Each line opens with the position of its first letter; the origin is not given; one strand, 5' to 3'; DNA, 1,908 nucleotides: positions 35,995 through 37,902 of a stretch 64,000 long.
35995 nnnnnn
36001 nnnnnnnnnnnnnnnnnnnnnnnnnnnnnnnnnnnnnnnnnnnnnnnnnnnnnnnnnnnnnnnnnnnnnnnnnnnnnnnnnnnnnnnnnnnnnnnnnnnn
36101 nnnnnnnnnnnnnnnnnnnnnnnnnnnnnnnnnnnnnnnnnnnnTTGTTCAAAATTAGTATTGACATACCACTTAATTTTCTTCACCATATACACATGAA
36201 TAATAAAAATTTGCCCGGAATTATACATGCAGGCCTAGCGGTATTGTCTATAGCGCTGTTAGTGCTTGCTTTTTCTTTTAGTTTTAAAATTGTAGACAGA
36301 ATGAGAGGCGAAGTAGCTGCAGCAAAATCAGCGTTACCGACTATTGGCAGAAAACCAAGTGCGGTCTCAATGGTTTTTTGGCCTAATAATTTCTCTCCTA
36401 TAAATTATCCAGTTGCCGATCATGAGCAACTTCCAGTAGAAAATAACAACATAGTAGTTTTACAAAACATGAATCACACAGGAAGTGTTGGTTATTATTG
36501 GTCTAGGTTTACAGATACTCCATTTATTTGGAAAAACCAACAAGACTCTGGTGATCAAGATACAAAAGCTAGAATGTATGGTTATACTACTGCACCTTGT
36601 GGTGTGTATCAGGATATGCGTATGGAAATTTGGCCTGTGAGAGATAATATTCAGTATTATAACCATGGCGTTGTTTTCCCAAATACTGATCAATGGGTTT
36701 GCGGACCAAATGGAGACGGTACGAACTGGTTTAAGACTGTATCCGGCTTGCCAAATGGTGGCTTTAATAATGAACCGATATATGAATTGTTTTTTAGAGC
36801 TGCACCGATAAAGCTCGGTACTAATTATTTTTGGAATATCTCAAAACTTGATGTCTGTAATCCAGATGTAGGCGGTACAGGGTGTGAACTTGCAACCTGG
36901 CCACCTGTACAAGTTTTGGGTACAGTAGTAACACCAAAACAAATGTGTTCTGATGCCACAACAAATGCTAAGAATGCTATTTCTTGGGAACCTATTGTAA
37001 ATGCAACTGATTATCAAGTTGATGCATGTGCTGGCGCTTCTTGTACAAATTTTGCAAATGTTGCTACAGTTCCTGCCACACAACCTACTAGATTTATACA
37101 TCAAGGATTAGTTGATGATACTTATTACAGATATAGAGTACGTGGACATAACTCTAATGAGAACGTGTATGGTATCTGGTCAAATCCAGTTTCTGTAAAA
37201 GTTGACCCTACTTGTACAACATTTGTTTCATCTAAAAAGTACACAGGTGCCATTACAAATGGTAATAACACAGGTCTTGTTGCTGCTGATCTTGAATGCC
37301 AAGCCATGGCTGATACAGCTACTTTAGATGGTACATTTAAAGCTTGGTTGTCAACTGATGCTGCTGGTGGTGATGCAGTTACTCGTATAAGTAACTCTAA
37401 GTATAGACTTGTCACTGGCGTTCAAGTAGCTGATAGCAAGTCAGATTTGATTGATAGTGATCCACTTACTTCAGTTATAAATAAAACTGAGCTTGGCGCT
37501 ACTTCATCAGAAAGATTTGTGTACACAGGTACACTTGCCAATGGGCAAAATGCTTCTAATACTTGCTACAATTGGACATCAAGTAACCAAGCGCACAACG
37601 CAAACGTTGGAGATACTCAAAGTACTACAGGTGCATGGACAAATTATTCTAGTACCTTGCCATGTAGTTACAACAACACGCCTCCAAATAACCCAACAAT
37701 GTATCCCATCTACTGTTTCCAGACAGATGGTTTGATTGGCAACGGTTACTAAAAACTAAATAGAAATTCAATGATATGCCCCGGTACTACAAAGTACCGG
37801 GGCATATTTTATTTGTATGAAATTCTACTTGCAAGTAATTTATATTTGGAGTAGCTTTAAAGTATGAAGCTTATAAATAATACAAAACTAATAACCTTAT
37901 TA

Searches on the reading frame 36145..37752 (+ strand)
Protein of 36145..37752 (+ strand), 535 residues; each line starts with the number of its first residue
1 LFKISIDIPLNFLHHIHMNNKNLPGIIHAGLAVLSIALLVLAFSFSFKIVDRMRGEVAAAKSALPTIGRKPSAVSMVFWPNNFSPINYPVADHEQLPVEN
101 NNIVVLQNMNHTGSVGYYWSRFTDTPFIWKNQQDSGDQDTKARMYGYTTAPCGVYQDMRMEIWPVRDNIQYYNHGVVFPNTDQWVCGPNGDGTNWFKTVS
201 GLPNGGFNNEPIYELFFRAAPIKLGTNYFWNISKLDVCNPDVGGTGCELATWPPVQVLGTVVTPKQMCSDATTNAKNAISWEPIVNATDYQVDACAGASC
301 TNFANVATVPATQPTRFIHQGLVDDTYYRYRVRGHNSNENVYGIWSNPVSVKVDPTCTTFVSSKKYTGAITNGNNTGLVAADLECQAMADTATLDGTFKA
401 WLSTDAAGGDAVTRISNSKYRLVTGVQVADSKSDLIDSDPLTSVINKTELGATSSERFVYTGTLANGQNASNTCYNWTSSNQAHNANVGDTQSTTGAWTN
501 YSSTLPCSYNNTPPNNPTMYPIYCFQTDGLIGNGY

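Call 61: search_protein_families(library=pfam, proteins=[window:36145-37752:+], max_evalue=0.0001)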
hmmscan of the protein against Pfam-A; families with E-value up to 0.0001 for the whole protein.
window:36145-37752:+ (535 aa): 1 family
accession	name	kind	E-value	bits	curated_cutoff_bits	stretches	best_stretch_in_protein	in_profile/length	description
PF07588.17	DUF1554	-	3.3e-05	24.2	27.5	1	370-492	3-134/136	Protein of unknown function (DUF1554)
